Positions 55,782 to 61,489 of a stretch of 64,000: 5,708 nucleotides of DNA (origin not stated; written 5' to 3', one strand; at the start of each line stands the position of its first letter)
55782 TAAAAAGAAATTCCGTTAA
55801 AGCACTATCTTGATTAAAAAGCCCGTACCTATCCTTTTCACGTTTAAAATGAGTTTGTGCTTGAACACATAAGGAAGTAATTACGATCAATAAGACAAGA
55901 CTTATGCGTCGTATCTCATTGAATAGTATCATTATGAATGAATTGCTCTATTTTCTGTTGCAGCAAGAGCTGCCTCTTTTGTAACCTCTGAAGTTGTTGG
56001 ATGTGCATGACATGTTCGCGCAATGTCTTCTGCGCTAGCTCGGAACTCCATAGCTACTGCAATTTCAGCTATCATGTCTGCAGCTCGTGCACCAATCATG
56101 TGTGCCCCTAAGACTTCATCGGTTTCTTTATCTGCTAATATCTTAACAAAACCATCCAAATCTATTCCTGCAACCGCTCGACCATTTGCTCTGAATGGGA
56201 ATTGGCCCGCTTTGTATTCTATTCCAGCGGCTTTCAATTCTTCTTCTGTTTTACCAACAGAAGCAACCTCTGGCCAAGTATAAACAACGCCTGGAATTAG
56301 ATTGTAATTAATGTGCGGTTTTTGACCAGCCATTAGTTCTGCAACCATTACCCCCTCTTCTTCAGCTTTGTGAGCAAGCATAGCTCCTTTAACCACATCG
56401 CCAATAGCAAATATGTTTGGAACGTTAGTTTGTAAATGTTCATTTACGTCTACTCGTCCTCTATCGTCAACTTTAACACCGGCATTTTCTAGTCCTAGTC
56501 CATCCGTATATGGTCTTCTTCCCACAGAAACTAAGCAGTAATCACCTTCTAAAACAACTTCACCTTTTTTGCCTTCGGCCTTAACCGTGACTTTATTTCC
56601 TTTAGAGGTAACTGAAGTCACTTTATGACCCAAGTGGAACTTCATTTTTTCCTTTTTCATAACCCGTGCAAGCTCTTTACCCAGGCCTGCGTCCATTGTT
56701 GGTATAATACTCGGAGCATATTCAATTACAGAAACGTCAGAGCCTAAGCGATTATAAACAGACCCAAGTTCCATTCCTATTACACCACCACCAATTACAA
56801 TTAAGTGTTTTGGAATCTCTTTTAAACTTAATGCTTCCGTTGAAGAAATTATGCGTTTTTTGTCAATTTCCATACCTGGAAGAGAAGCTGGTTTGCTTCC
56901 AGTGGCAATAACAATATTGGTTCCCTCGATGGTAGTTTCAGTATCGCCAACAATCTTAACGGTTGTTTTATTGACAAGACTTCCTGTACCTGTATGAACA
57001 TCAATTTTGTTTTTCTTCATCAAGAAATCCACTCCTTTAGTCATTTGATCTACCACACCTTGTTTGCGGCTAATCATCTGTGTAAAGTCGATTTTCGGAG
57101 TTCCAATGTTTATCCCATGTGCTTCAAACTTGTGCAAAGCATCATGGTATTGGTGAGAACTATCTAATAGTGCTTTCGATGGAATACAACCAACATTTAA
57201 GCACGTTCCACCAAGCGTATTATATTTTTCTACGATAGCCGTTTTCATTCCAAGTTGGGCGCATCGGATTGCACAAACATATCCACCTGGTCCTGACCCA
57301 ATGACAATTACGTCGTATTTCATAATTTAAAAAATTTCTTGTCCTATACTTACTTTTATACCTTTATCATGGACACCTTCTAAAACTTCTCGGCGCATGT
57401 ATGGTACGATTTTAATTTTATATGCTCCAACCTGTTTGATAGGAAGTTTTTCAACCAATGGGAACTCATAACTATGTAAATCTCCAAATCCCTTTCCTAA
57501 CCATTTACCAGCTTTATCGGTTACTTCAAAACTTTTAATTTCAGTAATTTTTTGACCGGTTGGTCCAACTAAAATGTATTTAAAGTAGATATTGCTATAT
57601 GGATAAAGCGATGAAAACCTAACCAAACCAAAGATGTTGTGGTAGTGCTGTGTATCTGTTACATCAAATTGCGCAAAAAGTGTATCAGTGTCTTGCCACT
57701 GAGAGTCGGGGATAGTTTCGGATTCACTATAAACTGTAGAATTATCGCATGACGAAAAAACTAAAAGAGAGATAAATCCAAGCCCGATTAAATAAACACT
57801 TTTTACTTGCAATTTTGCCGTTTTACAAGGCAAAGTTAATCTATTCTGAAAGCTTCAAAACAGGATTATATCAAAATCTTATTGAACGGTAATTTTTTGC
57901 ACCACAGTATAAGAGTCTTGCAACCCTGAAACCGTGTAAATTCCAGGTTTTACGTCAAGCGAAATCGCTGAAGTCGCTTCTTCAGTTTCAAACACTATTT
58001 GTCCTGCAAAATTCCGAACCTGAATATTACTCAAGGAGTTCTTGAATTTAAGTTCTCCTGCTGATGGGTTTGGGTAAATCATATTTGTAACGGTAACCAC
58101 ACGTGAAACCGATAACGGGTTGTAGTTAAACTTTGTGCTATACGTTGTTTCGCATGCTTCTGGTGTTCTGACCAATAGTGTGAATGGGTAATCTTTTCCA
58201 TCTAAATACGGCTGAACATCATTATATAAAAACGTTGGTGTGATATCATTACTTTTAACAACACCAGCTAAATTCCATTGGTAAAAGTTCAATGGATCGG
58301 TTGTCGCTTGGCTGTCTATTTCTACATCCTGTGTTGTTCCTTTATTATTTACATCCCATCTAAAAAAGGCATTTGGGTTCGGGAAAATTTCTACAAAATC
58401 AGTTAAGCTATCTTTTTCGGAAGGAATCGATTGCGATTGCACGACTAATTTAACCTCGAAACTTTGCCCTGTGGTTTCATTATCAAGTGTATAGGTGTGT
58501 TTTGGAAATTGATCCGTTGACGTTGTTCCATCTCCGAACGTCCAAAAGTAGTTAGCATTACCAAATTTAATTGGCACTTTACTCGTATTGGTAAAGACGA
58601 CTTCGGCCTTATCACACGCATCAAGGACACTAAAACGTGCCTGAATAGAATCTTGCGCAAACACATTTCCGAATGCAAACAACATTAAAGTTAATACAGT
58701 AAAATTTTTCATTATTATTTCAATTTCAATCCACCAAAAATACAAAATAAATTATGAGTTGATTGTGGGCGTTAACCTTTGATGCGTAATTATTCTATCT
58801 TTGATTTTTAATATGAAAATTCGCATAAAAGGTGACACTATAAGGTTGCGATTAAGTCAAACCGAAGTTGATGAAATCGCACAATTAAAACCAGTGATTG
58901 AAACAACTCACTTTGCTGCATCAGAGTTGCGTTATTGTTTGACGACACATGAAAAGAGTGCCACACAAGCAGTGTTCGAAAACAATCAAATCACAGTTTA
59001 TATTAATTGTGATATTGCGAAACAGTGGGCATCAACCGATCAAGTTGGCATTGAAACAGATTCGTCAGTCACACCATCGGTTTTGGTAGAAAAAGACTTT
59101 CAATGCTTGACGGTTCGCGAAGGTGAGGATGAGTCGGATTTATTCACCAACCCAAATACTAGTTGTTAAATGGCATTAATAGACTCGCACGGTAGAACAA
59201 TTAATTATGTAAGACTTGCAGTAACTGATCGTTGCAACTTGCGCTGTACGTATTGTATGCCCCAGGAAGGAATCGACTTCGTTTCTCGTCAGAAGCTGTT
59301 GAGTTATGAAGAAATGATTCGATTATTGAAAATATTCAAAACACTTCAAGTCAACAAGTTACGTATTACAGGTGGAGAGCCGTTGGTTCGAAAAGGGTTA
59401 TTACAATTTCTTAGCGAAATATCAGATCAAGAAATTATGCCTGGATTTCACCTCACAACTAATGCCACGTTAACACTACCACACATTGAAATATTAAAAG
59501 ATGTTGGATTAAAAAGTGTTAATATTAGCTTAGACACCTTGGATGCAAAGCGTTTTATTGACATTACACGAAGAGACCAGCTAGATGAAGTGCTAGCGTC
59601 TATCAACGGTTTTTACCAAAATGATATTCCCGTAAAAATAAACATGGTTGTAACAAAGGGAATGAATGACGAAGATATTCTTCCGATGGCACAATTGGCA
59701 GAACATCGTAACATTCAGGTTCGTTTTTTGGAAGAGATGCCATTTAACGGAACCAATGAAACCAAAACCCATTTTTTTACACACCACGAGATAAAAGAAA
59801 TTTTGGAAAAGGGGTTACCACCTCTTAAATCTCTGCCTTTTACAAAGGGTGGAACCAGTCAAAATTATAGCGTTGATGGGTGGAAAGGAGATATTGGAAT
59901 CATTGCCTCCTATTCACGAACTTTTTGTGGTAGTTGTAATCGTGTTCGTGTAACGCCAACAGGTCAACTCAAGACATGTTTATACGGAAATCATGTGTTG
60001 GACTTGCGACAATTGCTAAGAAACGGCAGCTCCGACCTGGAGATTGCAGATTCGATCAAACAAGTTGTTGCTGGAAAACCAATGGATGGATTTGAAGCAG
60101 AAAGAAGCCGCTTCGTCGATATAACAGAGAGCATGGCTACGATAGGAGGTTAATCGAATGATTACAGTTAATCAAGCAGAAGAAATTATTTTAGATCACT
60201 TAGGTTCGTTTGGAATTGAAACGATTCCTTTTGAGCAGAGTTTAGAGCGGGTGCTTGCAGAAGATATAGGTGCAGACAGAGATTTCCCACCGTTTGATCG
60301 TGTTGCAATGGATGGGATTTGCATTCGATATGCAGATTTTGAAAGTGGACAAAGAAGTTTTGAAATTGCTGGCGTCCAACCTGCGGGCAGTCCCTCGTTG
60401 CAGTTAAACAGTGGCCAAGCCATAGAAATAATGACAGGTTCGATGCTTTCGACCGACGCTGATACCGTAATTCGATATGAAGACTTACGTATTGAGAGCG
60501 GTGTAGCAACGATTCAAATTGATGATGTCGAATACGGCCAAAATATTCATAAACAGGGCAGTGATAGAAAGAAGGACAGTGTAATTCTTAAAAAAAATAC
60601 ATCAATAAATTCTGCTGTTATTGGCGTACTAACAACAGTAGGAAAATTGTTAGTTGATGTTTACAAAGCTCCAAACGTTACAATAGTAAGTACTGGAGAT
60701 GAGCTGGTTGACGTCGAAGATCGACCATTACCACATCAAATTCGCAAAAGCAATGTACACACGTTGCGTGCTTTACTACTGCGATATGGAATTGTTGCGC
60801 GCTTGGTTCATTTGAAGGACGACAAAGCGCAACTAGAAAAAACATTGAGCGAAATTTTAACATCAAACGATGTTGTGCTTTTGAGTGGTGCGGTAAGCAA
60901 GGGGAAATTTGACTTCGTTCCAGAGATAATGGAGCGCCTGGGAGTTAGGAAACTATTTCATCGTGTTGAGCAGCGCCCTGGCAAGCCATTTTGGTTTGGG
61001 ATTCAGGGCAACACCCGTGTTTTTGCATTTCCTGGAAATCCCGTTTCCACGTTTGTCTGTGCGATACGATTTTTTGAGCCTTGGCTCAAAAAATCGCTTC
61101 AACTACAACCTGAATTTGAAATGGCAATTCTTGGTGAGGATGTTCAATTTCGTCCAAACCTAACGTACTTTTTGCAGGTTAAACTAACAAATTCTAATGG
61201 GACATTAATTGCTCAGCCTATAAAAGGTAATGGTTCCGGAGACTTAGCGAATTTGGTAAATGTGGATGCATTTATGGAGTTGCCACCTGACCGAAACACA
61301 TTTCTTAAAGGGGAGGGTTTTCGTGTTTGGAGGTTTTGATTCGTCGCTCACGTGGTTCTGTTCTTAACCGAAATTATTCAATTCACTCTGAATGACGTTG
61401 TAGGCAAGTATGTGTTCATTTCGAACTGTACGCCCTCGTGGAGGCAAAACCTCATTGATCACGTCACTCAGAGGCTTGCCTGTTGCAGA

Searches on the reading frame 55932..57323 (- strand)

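Call 28: search_protein_families(library=pfam, proteins=[window:55932-57323:-], max_evalue=0.00001)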
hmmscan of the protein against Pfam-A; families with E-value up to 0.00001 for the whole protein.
window:55932-57323:- (463 aa): 9 families
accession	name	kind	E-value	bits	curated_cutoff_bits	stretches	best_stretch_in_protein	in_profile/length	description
PF07992.20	Pyr_redox_2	-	9.2e-79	265.3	26.1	1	3-324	1-291/291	Pyridine nucleotide-disulphide oxidoreductase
PF02852.28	Pyr_redox_dim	-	1.1e-41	141.9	25.3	1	343-452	1-110/110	Pyridine nucleotide-disulphide oxidoreductase, dimerisation domain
PF00070.33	Pyr_redox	-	1.1e-20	74.3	22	1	173-249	1-79/82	Pyridine nucleotide-disulphide oxidoreductase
PF13738.12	Pyr_redox_3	-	7.4e-18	65.3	30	1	6-308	1-305/305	Pyridine nucleotide-disulphide oxidoreductase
PF00890.30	FAD_binding_2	-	5.8e-12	46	20.4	1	4-40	1-37/414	FAD binding domain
PF12831.13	FAD_oxidored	-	1.2e-09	38.5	27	1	4-51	1-48/416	FAD dependent oxidoreductase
PF03486.20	HI0933_like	-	8.4e-09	35.7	50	0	4-39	2-37/244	HI0933-like protein Rossmann domain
PF01134.28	GIDA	-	3.5e-08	33.3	22.1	1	4-143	1-150/391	Glucose inhibited division protein A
PF13450.12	NAD_binding_8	-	5.1e-08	33.5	21.9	0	7-42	1-36/68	NAD(P)-binding Rossmann-like domain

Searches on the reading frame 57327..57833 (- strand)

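Call 28: search_protein_families(library=pfam, proteins=[window:57327-57833:-], max_evalue=0.00001)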
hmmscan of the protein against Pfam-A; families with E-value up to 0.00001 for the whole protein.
window:57327-57833:- (168 aa): 1 family
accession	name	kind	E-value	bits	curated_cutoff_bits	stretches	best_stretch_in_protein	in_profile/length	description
PF14109.11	GldH_lipo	-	2.4e-30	106.4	27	1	34-161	2-129/129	GldH lipoprotein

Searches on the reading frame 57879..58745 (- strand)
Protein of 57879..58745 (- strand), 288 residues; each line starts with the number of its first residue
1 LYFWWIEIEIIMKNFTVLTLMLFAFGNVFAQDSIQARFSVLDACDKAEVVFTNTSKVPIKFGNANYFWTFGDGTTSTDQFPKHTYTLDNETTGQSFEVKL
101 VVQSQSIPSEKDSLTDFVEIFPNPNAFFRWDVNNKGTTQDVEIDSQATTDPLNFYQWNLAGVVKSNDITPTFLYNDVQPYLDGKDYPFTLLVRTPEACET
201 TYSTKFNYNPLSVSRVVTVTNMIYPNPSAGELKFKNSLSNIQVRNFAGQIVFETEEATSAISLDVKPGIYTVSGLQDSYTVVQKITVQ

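Call 28: search_protein_families(library=pfam, proteins=[window:57879-58745:-], max_evalue=0.00001)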
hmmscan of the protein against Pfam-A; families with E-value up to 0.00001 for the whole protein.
window:57879-58745:- (288 aa): 2 families
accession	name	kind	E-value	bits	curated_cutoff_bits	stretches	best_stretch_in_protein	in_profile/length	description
PF18911.6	PKD_4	-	1.1e-07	32.2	27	1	43-104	14-70/85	PKD domain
PF18962.6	Por_Secre_tail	-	3.4e-07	30.9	27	1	223-287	1-75/75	Secretion system C-terminal sorting domain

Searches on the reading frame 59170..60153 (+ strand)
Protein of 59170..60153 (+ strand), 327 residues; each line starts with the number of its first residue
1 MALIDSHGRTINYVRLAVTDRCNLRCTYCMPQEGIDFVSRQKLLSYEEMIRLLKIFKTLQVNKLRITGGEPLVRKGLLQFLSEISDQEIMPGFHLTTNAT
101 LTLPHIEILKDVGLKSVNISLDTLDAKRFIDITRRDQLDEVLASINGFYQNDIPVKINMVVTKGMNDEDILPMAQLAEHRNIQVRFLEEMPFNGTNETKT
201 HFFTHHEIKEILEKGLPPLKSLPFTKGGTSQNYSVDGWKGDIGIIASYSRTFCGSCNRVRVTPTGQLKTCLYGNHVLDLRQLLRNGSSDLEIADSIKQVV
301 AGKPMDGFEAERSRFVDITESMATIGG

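Call 33: search_protein_families(library=ncbifam, proteins=[window:59170-60153:+], max_evalue=0.00001)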
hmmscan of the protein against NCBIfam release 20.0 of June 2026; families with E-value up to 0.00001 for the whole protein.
window:59170-60153:+ (327 aa): 55 families (the best 25 are shown)
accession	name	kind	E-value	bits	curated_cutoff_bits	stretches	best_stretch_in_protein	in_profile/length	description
TIGR02666.1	moaA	equivalog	1e-100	337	284.05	1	3-327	1-336/336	GTP 3',8-cyclase MoaA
TIGR02668.1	moaA_archaeal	equivalog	1.1e-61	208.5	325.25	1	3-301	1-296/303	GTP 3',8-cyclase MoaA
NF001199.0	PRK00164.2-1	equivalog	2.2e-58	197.8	231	1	2-301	2-299/308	GTP 3',8-cyclase MoaA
TIGR04051.1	rSAM_NirJ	equivalog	1.6e-16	60.3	515.45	1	18-207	8-194/354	heme d1 biosynthesis radical SAM protein NirJ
TIGR02109.1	PQQ_syn_pqqE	equivalog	2.2e-16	59.8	381.35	1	17-178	12-170/358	pyrroloquinoline quinone biosynthesis protein PqqE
NF038283.1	viperin_w_prok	equivalog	3.8e-16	59.1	180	1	16-201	6-199/281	viperin family antiviral radical SAM protein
NF050035.1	rSAM_WgK_link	exception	3e-15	56.1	650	1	13-183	10-177/367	radical SAM/SPASM peptide maturase WgkB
NF045646.2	rSAM_Se_TrsS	equivalog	4e-15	55.3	490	1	5-186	79-260/441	radical SAM (seleno)protein TrsS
TIGR04317.1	W_rSAM_matur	equivalog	2.2e-14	53.3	380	1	12-211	4-206/349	tungsten cofactor oxidoreductase radical SAM maturase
NF045702.1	rSAM_GDGT_ether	equivalog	2.2e-14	53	450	1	5-188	79-264/486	tetraether lipid synthase Tes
TIGR04347.1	pseudo_SAM_Halo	equivalog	6.8e-14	51.9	525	1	14-175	40-197/390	TIGR04347 family pseudo-SAM/SPASM protein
TIGR04054.1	rSAM_NirJ1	equivalog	1.8e-13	49.9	650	1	14-184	38-204/387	putative heme d1 biosynthesis radical SAM protein NirJ1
TIGR04055.1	rSAM_NirJ2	equivalog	2.3e-13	50.4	500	1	17-275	5-259/326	putative heme d1 biosynthesis radical SAM protein NirJ2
TIGR04545.1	rSAM_ahbD_hemeb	equivalog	8.2e-13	48.5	500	1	17-178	5-163/339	heme b synthase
NF045574.1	sacti_mat_StsB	exception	3.4e-12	46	625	1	10-189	94-269/466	StsB family radical SAM/SPASM domain sactipeptide maturase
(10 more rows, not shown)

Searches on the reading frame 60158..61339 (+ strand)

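Call 33: search_protein_families(library=ncbifam, proteins=[window:60158-61339:+], max_evalue=0.00001)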
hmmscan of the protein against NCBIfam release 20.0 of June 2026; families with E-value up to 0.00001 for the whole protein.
window:60158-61339:+ (393 aa): 7 families
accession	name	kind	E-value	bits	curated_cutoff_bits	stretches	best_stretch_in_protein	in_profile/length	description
NF011068.0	PRK14498.1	equivalog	3.1e-79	266.7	534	1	2-391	10-408/647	molybdopterin biosynthesis protein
NF007960.1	PRK10680.1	equivalog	1.2e-74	251.5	440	1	3-391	2-399/401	molybdopterin molybdotransferase MoeA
NF045515.2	Glp_gephyrin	equivalog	1.8e-66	224.6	475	1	3-391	2-401/403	molybdotransferase-like divisome protein Glp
NF011060.0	PRK14491.1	equivalog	4.6e-65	220.2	532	1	2-388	200-589/598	bifunctional molybdopterin-guanine dinucleotide biosynthesis adaptor protein MobB/molybdopterin molybdotransferase MoeA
NF050098.1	MoeA_actino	exception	4.3e-56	190.4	560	1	3-392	2-399/400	molybdopterin molybdotransferase MoeA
NF011067.0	PRK14497.1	equivalog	2.5e-49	168.3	536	1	19-312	29-320/546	putative molybdopterin biosynthesis protein MoeA/unknown domain fusion protein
TIGR00177.1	molyb_syn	domain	6.6e-26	91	85.35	1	172-308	2-148/148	molybdenum cofactor synthesis domain-containing protein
